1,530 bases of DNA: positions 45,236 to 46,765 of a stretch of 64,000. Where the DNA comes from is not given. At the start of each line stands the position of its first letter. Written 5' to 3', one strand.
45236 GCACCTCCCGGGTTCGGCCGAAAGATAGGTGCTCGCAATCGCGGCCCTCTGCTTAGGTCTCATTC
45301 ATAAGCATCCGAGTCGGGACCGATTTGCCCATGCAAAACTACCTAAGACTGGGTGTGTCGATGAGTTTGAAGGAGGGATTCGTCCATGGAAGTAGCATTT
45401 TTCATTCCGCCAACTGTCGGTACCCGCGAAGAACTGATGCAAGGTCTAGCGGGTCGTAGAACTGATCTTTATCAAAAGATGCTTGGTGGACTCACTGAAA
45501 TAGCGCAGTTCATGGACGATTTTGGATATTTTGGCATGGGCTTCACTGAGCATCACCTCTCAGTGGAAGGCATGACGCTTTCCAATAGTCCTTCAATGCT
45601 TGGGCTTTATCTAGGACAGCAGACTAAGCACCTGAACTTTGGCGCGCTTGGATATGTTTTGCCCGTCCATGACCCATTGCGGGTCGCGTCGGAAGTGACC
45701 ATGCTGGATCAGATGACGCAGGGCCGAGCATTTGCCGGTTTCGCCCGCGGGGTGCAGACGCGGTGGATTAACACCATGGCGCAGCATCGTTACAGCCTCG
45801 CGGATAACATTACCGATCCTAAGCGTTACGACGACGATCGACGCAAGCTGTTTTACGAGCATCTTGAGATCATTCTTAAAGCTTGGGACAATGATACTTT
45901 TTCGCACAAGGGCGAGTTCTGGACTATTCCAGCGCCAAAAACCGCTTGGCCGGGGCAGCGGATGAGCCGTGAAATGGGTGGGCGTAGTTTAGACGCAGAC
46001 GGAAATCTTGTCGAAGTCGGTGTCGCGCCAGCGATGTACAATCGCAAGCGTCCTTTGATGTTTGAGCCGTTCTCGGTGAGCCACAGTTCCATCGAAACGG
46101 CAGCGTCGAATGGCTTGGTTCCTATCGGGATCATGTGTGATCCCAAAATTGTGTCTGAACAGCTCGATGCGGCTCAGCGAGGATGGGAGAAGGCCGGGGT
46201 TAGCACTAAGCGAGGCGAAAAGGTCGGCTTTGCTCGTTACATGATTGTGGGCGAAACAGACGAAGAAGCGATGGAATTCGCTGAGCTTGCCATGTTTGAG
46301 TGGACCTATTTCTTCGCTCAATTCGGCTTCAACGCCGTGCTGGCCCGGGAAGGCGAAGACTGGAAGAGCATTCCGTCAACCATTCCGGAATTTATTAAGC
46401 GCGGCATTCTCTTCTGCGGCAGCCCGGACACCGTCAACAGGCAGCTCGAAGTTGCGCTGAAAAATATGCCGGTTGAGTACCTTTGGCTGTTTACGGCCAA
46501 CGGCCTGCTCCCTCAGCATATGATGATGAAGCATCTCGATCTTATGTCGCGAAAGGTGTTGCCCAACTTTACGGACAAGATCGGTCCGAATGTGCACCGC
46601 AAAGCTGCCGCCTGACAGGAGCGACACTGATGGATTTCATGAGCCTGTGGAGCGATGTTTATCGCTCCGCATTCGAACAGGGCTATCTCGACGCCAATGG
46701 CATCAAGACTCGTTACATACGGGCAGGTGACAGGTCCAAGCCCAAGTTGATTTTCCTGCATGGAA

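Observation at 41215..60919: Candidate undescribed pathway: Baeyer-Villiger opening of hydroxy-tetralones/naphthoquinones to 2-hydroxyglutarate, pyruvate and acetyl-CoA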

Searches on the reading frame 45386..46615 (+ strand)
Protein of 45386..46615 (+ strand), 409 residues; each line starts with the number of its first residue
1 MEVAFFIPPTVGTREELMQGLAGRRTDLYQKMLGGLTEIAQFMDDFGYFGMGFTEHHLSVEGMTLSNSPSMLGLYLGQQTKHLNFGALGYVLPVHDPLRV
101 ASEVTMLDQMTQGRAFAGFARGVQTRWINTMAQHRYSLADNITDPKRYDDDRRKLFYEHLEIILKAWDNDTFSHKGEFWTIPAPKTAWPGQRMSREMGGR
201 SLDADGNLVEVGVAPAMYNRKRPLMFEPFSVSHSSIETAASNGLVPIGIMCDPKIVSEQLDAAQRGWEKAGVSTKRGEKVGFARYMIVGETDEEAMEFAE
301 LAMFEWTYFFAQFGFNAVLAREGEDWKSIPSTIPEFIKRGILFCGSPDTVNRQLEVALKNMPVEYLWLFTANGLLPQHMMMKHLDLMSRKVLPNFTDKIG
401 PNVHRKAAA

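Call 3: search_protein_families(library=pfam, proteins=[window:45386-46615:+])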
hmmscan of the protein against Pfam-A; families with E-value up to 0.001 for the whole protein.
window:45386-46615:+ (409 aa): 1 family
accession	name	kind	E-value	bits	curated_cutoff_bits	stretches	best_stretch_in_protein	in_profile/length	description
PF00296.26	Bac_luciferase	-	1.2e-30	107.4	27.9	1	2-356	2-306/314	Luciferase-like monooxygenase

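Call 5: search_protein_families(library=ncbifam, proteins=[window:45386-46615:+], max_evalue=1e-10)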
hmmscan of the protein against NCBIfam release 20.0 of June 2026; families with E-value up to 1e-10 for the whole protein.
window:45386-46615:+ (409 aa): 3 families
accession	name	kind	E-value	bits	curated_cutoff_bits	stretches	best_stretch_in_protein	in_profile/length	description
TIGR04020.1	seco_metab_LLM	subfamily_domain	3.9e-14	52.5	244.45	1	36-172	21-142/341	MupA/Atu3671 family FMN-dependent luciferase-like monooxygenase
TIGR03858.1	LLM_2I7G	subfamily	6.7e-13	48.3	462.25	0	32-180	24-155/337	Atu2307/SP_0267 family LLM class monooxygenase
TIGR03558.1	oxido_grp_1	subfamily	1.3e-12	47.6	166.95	0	36-125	22-109/325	MsnO8 family LLM class oxidoreductase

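Call 10: find_related_loci(query=window:45386-46615:+, collection=genome_contigs, flank=10000)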
Query window:45386-46615:+ (409 aa) in genome_contigs; peptide patterns used: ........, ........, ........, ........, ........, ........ (x = any residue, [..] = any of these).
24 stretches matched a pattern; 17 encode a relative of the query (tblastn E <= 1e-3); 16 distinct loci.
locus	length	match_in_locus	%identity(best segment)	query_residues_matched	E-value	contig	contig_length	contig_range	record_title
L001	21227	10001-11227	92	1-409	0e+0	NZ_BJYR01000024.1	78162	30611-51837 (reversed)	Novosphingobium sediminis strain NBRC 106119 sequence24, whole genome shotgun sequence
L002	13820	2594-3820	91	1-409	0e+0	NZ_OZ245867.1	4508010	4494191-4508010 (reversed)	MAG: Novosphingobium sp. isolate 24d4e9de-832c-4126-82e8-0d1c83bf2bf4 chromosome 1, complete sequence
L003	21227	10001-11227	92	1-409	0e+0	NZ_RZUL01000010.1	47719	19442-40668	Sphingobium algorifonticola strain TLA-22 NODE_10_length_47719_cov_88, whole genome shotgun sequence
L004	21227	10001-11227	92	1-409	0e+0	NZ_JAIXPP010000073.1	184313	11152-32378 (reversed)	MAG: Novosphingobium sp. isolate C1_MAG_00068 C1_MAG_00068_000000000114, whole genome shotgun sequence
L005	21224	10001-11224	82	1-408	0e+0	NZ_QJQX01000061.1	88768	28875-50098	Sphingobium lactosutens strain xwAA3 407, whole genome shotgun sequence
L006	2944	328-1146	98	137-409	0e+0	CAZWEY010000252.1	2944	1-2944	MAG TPA_asm: uncultured Sphingomonadaceae bacterium isolate SRP329387_co1_76 genome assembly, contig: NODE_31522_length_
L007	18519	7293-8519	88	1-409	0e+0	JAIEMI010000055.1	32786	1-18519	MAG: Rhodospirillaceae bacterium isolate co.spades.CONCOCT.2.5kb_034 c_000000000009, whole genome shotgun sequence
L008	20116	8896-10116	45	1-409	2e-114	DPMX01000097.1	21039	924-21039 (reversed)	MAG TPA_asm: Gammaproteobacteria bacterium isolate UBA11873 contig_164129, whole genome shotgun sequence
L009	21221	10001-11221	45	1-409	9e-114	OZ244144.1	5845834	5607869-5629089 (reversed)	MAG: Gammaproteobacteria bacterium isolate 5c633af5-84de-4cc7-8157-d45a81a42ed4 genome assembly, chromosome: 1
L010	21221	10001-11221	44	1-409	2e-113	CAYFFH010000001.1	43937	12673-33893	MAG TPA_asm: uncultured Enterobacteriaceae bacterium isolate ERP001736_co3_459 genome assembly, contig: NODE_230_length_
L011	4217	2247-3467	45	1-409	3e-114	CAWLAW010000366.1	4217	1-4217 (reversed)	MAG: Gammaproteobacteria bacterium isolate CB4_SCM.67 genome assembly, contig: Ga0302127_10017721, whole genome shotgun 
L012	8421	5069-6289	44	1-409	2e-112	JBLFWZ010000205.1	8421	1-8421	MAG: Gammaproteobacteria bacterium isolate 3300053785_116 Ga0535658_0026039, whole genome shotgun sequence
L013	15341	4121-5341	44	1-409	3e-112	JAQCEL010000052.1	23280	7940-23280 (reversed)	MAG: Proteobacteria bacterium isolate casp40-mb.114 NODE_5209_length_23280_cov_0.076571, whole genome shotgun sequence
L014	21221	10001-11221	43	1-409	9e-111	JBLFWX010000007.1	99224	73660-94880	MAG: Gammaproteobacteria bacterium isolate 3300053785_120 Ga0535658_0000143, whole genome shotgun sequence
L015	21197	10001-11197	44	1-401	3e-111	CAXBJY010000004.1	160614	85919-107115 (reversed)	MAG TPA_asm: uncultured Gammaproteobacteria bacterium isolate ERR2762122_concoct_79 genome assembly, contig: ERZ3421826.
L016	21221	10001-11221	45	1-409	5e-114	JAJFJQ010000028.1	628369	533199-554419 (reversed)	MAG: Gammaproteobacteria bacterium isolate OFTM106 OFTM106_27, whole genome shotgun sequence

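Call 12: search_solved_structures(query=window:45386-46615:+, max_evalue=0.001)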
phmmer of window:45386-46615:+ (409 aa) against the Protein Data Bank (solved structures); distinct sequences matched with E-value up to 0.001: 9.
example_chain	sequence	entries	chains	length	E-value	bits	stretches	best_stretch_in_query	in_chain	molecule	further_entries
4uwm_A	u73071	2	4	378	7.9e-10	41.5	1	43-355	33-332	3,6-DIKETOCAMPHANE 1,6 MONOOXYGENASE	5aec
8k74_A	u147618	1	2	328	3.3e-09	39.5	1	45-187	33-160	Alkanal monooxygenase alpha chain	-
8cbb_A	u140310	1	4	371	8.2e-09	38.2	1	39-124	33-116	Alkanal monooxygenase alpha chain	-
1brl_B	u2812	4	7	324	4.4e-08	35.8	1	34-131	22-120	BACTERIAL LUCIFERASE | BETA2 LUCIFERASE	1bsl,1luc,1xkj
3fgc_B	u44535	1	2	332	4.6e-08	35.7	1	34-130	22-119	Alkanal monooxygenase beta chain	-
6ket_A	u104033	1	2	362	5.4e-08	35.5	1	40-124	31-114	PuwE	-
6fri_A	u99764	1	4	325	7.9e-08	35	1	45-123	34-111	Alkanal monooxygenase beta chain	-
1brl_A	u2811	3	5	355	2.4e-07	33.4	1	35-126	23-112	BACTERIAL LUCIFERASE | Alkanal monooxygenase alpha chain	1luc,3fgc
2i7g_A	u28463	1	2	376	0.0006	22.2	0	33-122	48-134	Monooxygenase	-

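Call 15: find_homologous_proteins(query=window:45386-46615:+, max_evalue=1e-10)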
Query window:45386-46615:+ (409 aa): 276 proteins with E <= 1e-10 among 3879 candidates; the best 120 are listed. Only proteins of 224 to 716 residues were searched: fused or split forms outside these lengths cannot appear, so this answer is no evidence that the protein stands alone or is whole; lengths 'longer' or 'shorter' looks for them.
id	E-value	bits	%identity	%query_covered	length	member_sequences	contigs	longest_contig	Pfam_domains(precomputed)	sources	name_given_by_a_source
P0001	1.2e-262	889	91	100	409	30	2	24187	PF00296.27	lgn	-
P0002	1.8e-252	856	89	100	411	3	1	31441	PF00296.27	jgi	jgi:alkanesulfonate monooxygenase SsuD/methylene tetrahydromethanopterin reductase-like flavin-depen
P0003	1.5e-244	829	87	100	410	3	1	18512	PF00296.27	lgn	-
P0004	3.9e-241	818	84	100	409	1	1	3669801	PF00296.27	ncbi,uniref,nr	ncbi:LLM class flavin-dependent oxidoreductase [Parasphingopyxis algicola]|uniref:LLM class flavin-d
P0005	3.3e-232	789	82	100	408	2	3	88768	PF00296.27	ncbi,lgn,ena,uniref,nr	ncbi:hypothetical protein DM806_17710 [Sphingobium lactosutens]|uniref:LLM class flavin-dependent ox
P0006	1.3e-230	784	82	98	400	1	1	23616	PF00296.27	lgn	-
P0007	1.5e-229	780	80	100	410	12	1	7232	PF00296.27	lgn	-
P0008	1.3e-220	751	78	100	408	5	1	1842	PF00296.27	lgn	-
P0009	1.4e-219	747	78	100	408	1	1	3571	PF00296.27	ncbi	-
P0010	5.2e-219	745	77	100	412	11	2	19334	PF00296.27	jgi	jgi:alkanesulfonate monooxygenase SsuD/methylene tetrahydromethanopterin reductase-like flavin-depen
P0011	1.1e-217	741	77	100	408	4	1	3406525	PF00296.27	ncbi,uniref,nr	ncbi:LLM class flavin-dependent oxidoreductase [Aquisediminimonas profunda]|uniref:LLM class flavin-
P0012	2.9e-217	740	77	100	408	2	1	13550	PF00296.27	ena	-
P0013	7.5e-201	686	71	98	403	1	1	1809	PF00296.27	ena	-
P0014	1.6e-200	685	73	98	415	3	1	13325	PF00296.27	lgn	-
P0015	3.2e-175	601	61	99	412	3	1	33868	PF00296.27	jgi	jgi:alkanesulfonate monooxygenase SsuD/methylene tetrahydromethanopterin reductase-like flavin-depen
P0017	4.0e-169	581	62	98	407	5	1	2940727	PF00296.27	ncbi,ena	-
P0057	1.0e-130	455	51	98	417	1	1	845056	PF00296.27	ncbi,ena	-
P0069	1.2e-128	448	49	98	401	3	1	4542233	PF00296.27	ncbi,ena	-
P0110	3.3e-120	420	48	98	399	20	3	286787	PF00296.27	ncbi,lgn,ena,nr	ncbi:MAG: LLM class flavin-dependent oxidoreductase [Gammaproteobacteria bacterium]|nr:LLM class fla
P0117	3.6e-119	417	48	98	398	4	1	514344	PF00296.27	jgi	jgi:alkanesulfonate monooxygenase SsuD/methylene tetrahydromethanopterin reductase-like flavin-depen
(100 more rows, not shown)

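Call 16: find_encoding_contigs(protein=P0017, flank=10000, max_places=2)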
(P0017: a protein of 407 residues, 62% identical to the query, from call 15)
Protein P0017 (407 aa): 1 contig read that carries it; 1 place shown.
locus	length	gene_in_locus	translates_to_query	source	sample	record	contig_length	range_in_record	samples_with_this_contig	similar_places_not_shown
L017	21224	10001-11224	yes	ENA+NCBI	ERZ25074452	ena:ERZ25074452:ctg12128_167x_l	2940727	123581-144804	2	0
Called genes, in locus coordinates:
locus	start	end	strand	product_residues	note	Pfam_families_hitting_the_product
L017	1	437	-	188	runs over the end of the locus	PF03551:PadR, PF10400:Vir_act_alpha_C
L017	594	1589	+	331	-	PF03060:NMO, PF01070:FMN_dh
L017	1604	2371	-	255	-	PF13409:GST_N_2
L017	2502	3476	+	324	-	PF02900:LigB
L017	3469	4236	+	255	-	PF00106:adh_short, PF08659:KR, PF13561:adh_short_C2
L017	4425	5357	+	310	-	PF20434:BD-FAE, PF07859:Abhydrolase_3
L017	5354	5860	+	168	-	PF01613:Flavin_Reduct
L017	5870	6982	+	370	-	PF01266:DAO, PF13450:NAD_binding_8 (weak)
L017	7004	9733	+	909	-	PF13191:AAA_16, PF08281:Sigma70_r4_2 (faint), PF25873:WHD_MalT, PF14559:TPR_19 (faint), PF17874:TPR_MalT, PF00196:GerE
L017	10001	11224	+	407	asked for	PF00296:Bac_luciferase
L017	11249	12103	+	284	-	PF12146:Hydrolase_4, PF00561:Abhydrolase_1, PF12697:Abhydrolase_6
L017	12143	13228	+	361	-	PF00724:Oxidored_FMN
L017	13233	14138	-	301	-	PF03088:Str_synth (faint), PF08450:SGL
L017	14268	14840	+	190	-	PF00293:NUDIX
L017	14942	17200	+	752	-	PF07715:Plug, PF00593:TonB_dep_Rec_b-barrel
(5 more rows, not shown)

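Call 17: find_encoding_contigs(protein=P0110, flank=10000, max_places=2)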
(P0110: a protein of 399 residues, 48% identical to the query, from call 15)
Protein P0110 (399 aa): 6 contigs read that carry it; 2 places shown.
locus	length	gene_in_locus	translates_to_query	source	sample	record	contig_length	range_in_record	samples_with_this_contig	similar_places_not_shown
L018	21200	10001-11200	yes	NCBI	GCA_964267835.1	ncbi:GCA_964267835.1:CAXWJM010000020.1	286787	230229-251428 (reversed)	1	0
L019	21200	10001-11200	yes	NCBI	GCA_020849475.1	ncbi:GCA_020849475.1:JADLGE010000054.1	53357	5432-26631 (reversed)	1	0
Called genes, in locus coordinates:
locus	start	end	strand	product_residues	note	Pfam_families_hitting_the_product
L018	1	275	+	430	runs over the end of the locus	-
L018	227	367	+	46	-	-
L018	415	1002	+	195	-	PF01118:Semialdhyde_dh (weak), PF09290:AcetDehyd-dimer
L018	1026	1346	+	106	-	PF09290:AcetDehyd-dimer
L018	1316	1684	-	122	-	-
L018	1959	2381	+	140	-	PF00682:HMGL-like, PF07836:DmpG_comm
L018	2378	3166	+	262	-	-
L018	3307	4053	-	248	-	PF07238:PilZ (weak)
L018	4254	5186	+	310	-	PF00903:Glyoxalase (weak), PF22677:Ble-like_N (faint), PF00903:Glyoxalase (weak)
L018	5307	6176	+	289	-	PF04444:Dioxygenase_N, PF00775:Dioxygenase_C, PF13620:CarboxypepD_reg (faint)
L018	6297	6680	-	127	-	PF01219:DAGK_prokar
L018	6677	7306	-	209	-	PF01569:PAP2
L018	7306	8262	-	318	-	PF03741:TerC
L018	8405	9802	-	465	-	PF01554:MatE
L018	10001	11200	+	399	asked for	PF00296:Bac_luciferase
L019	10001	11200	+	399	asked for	PF00296:Bac_luciferase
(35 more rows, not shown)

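Call 23: search_protein_families(library=pfam, proteins=[L016:2461-4131:+, L016:4152-5945:-, L016:6774-8924:-, L016:8948-9817:-, L016:11411-12136:+, L016:12126-13469:+, L016:15770-16882:+, L016:17057-17995:-, L016:19711-20541:-, L016:18942-19379:+], max_evalue=0.00001)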
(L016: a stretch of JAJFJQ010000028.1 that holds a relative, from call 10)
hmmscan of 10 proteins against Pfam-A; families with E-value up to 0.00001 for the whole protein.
L016:2461-4131:+ (556 aa): 2 families
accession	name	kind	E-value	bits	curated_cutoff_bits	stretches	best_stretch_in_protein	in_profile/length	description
PF00990.26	GGDEF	-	6.2e-44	150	23.8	1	389-544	2-161/161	Diguanylate cyclase, GGDEF domain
PF20975.2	DGCcoil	-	1.4e-07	31.4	26.7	0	17-370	34-359/359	DGC-associated coil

L016:4152-5945:- (597 aa): 1 family
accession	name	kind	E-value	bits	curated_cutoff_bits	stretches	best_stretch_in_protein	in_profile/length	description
PF00999.27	Na_H_Exchanger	-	8.1e-35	120.8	26.2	1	22-390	10-374/375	Sodium/hydrogen exchanger, transmembrane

L016:6774-8924:- (716 aa): 0 families

L016:8948-9817:- (289 aa): 2 families
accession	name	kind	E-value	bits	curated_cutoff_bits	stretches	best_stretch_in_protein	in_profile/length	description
PF07728.20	AAA_5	-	7.1e-33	114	22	1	56-190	1-139/139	AAA domain (dynein-related subfamily)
PF08406.16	CbbQ_C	-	7.1e-25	87.5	20.6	1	203-286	1-83/85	CbbQ/NirQ/NorQ C-terminal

L016:11411-12136:+ (241 aa): 2 families
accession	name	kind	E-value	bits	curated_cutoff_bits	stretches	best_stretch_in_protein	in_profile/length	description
PF00072.30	Response_reg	-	1.4e-28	99.7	30.2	1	19-129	1-110/111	Response regulator receiver domain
PF00486.34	Trans_reg_C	-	9.3e-17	61.3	26.2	1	165-237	3-77/77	Transcriptional regulatory protein, C terminal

L016:12126-13469:+ (447 aa): 2 families
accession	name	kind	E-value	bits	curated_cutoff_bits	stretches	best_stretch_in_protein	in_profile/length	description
PF02518.31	HATPase_c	-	5e-22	78.9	26.4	1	331-429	5-109/111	Histidine kinase-, DNA gyrase B-, and HSP90-like ATPase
PF00512.31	HisKA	-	5.4e-10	39.6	26.9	1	221-281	4-63/66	His Kinase A (phospho-acceptor) domain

L016:15770-16882:+ (370 aa): 4 families
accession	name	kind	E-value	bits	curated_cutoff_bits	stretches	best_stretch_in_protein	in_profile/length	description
PF00561.26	Abhydrolase_1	-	1.6e-27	97.2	25.8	1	138-360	3-244/245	alpha/beta hydrolase fold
PF12697.13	Abhydrolase_6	-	3.6e-19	70.7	26.3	1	138-365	1-215/217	Alpha/beta hydrolase family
PF12146.15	Hydrolase_4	-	4.8e-16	59.2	27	1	136-359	5-237/239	Serine aminopeptidase, S33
PF00364.28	Biotin_lipoyl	-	1e-09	38.5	22.1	1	8-79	2-72/73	Biotin-requiring enzyme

L016:17057-17995:- (312 aa): 2 families
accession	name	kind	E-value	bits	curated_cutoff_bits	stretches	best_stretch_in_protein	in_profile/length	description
PF03881.20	Fructosamin_kin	-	6.3e-78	262.4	22.4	1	28-311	5-285/288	Fructosamine kinase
PF01636.29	APH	-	9.8e-13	48.9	23.2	1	50-271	7-229/239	Phosphotransferase enzyme family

L016:19711-20541:- (276 aa): 1 family
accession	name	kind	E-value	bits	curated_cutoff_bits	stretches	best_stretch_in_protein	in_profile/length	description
PF04305.20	DUF455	-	3.5e-90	302.3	34.3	1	30-268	2-246/247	Protein of unknown function (DUF455)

L016:18942-19379:+ (145 aa): 0 families

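Call 28: search_dna_similar(query=window:45386-46615:+, collection=plasmids, mode=protein, max_rows=15, max_evalue=1e-30)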
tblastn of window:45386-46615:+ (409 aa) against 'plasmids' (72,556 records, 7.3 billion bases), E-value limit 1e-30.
Records with a match: 7; places in all: 10; records where one place covers at least 80% of the query: 7.
Best place of each record, by identity: <60% 7.
By first word of the organism name: Peribacillus 3; Streptomyces 1; Sulfitobacter 1; Nonomuraea 1; Sphingobium 1.
By predicted mobility (MOB-suite, as given by PLSDB): non-mobilizable 5; mobilizable 1; conjugative 1.
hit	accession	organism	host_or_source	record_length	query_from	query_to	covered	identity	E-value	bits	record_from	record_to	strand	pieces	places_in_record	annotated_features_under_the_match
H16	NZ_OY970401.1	Peribacillus frigoritolerans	-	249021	1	397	97%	39.9%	4e-80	276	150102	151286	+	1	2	LLM class flavin-dependent oxidoreductase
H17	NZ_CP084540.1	Peribacillus frigoritolerans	snow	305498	1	397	97%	39.9%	4e-80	276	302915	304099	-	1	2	LLM class flavin-dependent oxidoreductase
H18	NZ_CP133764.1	Peribacillus sp. R9-11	sediment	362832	1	397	97%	39.9%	4e-80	276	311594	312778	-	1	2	LLM class flavin-dependent oxidoreductase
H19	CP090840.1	Streptomyces viridifaciens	Whole organism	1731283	5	395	96%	38.4%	7e-71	249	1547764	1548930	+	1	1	LLM class flavin-dependent oxidoreductase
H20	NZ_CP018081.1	Sulfitobacter alexandrii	Alexandrium minutum,cell culture,cell ...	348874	4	399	97%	31.2%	4e-46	177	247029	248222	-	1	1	LLM class flavin-dependent oxidoreductase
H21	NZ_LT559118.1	Nonomuraea gerenzanensis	-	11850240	23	395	91%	32.4%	1e-42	167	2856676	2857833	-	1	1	none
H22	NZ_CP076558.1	Sphingobium xenophagum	bacteria,La Roche-Posay thermal water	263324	10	398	95%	29.4%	1e-41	164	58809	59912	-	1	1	LLM class flavin-dependent oxidoreductase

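Call 29: get_annotated_region(hit=H16, flank=9000)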
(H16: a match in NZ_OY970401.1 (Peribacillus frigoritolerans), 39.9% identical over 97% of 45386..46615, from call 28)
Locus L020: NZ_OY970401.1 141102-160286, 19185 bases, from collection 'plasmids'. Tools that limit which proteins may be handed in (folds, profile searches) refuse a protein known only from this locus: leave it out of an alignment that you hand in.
description: Peribacillus frigoritolerans isolate BFRIG plasmid 2
organism: Peribacillus frigoritolerans (NCBI taxid 450367)
taxonomy: Bacteria; Bacillota; Bacilli; Bacillales; Bacillaceae; Peribacillus; Peribacillus frigoritolerans
host: -; source: -; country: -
typing (MOB-suite, as given by PLSDB): non-mobilizable
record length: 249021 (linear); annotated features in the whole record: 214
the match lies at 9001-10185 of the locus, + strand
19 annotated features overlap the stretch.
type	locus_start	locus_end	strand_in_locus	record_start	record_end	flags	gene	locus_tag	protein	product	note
CDS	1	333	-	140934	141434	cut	-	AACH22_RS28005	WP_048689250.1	flavin reductase family protein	-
CDS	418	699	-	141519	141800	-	-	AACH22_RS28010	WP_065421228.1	hypothetical protein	-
CDS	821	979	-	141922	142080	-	-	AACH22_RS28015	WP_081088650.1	aspartyl-phosphate phosphatase Spo0E family protein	-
CDS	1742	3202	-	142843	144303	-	gucD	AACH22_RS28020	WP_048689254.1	alpha-ketoglutaric semialdehyde dehydrogenase GucD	-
CDS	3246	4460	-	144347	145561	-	-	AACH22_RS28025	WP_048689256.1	CaiB/BaiF CoA-transferase family protein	-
CDS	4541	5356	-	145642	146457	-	-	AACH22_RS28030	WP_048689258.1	enoyl-CoA hydratase-related protein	-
CDS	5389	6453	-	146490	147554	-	-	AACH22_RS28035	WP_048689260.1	acyl-CoA dehydrogenase family protein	-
CDS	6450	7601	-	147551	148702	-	-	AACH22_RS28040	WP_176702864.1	acyl-CoA dehydrogenase family protein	-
CDS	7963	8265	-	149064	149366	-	-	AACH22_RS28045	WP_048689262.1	YciI family protein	-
CDS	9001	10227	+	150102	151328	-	-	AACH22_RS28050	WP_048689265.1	LLM class flavin-dependent oxidoreductase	-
CDS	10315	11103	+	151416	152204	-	-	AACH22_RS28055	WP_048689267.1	N-acyl homoserine lactonase family protein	-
CDS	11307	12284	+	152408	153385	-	-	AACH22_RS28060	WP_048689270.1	3,4-dihydroxy-2-butanone-4-phosphate synthase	GO:0009231 - riboflavin biosynthetic process [Evidence IEA]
CDS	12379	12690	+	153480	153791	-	-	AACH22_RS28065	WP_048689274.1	riboflavin kinase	-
CDS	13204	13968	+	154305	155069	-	-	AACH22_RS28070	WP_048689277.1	IclR family transcriptional regulator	GO:0006355 - regulation of DNA-templated transcription [Evidence IEA]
CDS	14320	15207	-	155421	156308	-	-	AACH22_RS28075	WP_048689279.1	NAD(P)-dependent oxidoreductase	-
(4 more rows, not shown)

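Call 30: get_annotated_region(hit=H19, flank=8000)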
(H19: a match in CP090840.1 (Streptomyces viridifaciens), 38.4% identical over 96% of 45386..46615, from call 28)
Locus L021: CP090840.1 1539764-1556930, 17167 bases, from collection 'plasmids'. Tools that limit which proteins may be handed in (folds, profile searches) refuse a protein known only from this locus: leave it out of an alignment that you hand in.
description: Streptomyces viridifaciens strain DSM 40239 plasmid pKVP1, complete sequence
organism: Streptomyces viridifaciens (NCBI taxid 48665)
taxonomy: Bacteria; Actinomycetota; Actinomycetes; Kitasatosporales; Streptomycetaceae; Streptomyces; Streptomyces viridifaciens
host: -; source: Whole organism; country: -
typing (MOB-suite, as given by PLSDB): mobilizable; relaxase MOBP
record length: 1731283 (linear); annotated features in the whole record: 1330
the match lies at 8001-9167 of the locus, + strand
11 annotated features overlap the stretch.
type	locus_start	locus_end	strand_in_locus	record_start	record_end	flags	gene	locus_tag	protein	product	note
CDS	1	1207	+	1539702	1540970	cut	-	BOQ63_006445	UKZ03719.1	ATP-grasp domain-containing protein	-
CDS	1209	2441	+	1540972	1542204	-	-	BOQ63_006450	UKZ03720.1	MFS transporter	-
CDS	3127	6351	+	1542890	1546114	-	-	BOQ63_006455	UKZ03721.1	AAA family ATPase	-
CDS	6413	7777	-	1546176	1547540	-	-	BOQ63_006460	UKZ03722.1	aspartate aminotransferase family protein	-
CDS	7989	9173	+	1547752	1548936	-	-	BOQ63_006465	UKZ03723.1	LLM class flavin-dependent oxidoreductase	-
CDS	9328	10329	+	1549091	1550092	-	-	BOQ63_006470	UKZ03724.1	alpha/beta fold hydrolase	-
CDS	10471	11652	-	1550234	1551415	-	argJ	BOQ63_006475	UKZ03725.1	bifunctional glutamate N-acetyltransferase/amino-acid acetyltransferase ArgJ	-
CDS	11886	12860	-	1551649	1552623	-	-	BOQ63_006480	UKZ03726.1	TauD/TfdA family dioxygenase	-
CDS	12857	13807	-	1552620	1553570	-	speB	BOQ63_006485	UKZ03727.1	agmatinase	-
CDS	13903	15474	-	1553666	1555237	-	-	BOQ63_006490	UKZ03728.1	asparagine synthase-related protein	-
CDS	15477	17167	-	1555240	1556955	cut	-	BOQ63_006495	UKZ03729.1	thiamine pyrophosphate-binding protein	-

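Call 44: search_protein_families(library=pfam, proteins=[L005:8375-9613:-], max_evalue=0.00001)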
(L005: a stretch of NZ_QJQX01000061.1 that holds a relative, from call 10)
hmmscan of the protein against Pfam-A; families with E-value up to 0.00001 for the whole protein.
L005:8375-9613:- (412 aa): 2 families
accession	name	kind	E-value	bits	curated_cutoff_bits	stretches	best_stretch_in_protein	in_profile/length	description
PF19112.6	VanA_C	-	2.6e-42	145.6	23.5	1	193-387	2-192/193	Vanillate O-demethylase oxygenase C-terminal domain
PF00355.32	Rieske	-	1.2e-19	70.5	20.3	1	55-136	2-83/88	Rieske [2Fe-2S] domain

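Call 59: find_encoding_contigs(protein=P0069, flank=7000, max_places=1)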
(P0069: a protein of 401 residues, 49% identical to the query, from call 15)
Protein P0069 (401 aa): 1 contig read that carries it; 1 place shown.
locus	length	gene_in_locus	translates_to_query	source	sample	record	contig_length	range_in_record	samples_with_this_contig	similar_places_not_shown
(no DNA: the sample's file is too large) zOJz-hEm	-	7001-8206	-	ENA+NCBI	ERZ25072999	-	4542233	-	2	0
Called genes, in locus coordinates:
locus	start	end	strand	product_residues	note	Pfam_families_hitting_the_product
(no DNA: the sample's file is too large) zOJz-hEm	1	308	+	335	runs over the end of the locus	PF01636:APH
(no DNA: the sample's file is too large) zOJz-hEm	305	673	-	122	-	PF19802:DUF6285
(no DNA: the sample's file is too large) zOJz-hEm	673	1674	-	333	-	PF01636:APH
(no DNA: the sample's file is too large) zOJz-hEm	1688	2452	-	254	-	PF00378:ECH_1, PF16113:ECH_2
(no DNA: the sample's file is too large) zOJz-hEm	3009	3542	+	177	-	PF00296:Bac_luciferase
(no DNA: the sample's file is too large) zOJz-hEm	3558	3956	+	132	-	PF02627:CMD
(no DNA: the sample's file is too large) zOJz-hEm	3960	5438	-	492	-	PF00171:Aldedh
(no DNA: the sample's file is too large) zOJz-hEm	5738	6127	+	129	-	-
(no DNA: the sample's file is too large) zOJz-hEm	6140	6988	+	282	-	PF00561:Abhydrolase_1, PF12697:Abhydrolase_6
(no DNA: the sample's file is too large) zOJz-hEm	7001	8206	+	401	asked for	PF00296:Bac_luciferase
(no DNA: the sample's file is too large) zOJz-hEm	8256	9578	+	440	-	PF02012:BNR (faint), PF14870:PSII_BNR (weak)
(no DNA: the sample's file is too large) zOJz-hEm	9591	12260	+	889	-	PF03176:MMPL, PF00873:ACR_tran, PF03176:MMPL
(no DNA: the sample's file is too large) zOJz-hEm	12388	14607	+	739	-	PF06980:DUF1302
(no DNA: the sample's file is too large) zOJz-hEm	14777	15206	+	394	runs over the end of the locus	PF13646:HEAT_2 (weak)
